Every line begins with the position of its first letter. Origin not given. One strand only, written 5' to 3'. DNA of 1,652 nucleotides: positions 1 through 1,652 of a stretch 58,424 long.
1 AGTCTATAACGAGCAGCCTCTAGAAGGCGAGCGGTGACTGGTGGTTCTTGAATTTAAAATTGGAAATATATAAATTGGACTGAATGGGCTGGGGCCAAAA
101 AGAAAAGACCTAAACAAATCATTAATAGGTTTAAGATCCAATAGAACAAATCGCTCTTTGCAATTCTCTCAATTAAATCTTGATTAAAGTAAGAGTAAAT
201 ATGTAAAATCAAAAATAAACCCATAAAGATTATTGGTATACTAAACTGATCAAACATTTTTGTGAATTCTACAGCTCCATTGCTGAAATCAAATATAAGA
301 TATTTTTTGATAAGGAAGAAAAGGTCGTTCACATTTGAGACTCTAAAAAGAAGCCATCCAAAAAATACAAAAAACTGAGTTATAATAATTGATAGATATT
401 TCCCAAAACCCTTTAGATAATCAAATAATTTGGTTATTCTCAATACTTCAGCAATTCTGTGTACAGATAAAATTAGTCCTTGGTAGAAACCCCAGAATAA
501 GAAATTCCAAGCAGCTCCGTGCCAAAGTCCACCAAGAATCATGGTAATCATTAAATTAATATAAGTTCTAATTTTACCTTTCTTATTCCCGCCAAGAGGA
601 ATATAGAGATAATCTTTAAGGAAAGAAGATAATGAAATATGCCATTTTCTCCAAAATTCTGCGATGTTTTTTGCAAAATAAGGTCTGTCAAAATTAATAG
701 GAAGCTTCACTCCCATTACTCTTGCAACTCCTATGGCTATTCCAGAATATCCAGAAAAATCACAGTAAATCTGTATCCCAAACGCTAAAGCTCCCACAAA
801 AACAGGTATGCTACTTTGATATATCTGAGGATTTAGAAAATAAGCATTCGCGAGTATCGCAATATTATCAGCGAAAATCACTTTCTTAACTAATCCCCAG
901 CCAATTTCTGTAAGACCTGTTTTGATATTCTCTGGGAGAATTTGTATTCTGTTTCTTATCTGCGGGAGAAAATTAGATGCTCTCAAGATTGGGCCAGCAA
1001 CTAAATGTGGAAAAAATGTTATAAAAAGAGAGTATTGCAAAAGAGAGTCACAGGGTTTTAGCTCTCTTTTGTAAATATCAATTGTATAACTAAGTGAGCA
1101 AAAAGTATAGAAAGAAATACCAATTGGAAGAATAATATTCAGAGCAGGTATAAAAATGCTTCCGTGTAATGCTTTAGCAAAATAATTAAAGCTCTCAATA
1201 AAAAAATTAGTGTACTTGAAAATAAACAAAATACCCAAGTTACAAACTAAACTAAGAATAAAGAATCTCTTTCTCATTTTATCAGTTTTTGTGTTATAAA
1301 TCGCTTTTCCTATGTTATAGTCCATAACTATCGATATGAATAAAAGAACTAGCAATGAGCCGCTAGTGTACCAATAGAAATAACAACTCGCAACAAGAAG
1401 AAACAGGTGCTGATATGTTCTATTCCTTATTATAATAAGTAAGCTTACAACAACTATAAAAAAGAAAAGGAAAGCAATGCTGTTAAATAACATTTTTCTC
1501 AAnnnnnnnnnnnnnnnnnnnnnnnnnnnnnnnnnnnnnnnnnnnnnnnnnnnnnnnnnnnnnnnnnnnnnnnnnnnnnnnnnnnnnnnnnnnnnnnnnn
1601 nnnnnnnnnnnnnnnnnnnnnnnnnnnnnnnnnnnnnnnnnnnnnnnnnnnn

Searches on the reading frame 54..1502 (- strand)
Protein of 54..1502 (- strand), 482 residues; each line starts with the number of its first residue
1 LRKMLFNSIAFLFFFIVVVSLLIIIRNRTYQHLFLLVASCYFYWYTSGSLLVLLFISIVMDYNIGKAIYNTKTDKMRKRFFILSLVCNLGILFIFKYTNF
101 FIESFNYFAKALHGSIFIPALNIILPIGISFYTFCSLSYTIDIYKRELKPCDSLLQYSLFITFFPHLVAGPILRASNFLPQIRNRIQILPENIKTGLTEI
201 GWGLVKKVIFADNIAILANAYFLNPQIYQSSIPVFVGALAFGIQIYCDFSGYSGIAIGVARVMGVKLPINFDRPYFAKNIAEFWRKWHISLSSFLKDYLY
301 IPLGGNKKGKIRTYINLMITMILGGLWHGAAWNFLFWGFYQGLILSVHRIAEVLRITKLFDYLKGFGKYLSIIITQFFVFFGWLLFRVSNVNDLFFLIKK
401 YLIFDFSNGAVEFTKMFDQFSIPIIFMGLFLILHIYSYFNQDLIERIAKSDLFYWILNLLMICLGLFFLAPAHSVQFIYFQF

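Call 6: search_protein_families(library=pfam, proteins=[window:54-1502:-], max_evalue=0.001)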
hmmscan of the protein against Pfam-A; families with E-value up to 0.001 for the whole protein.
window:54-1502:- (482 aa): 1 family
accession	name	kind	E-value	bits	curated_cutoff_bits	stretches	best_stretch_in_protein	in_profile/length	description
PF03062.24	MBOAT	-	3.3e-29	102.7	27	1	55-362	27-306/337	MBOAT, membrane-bound O-acyltransferase family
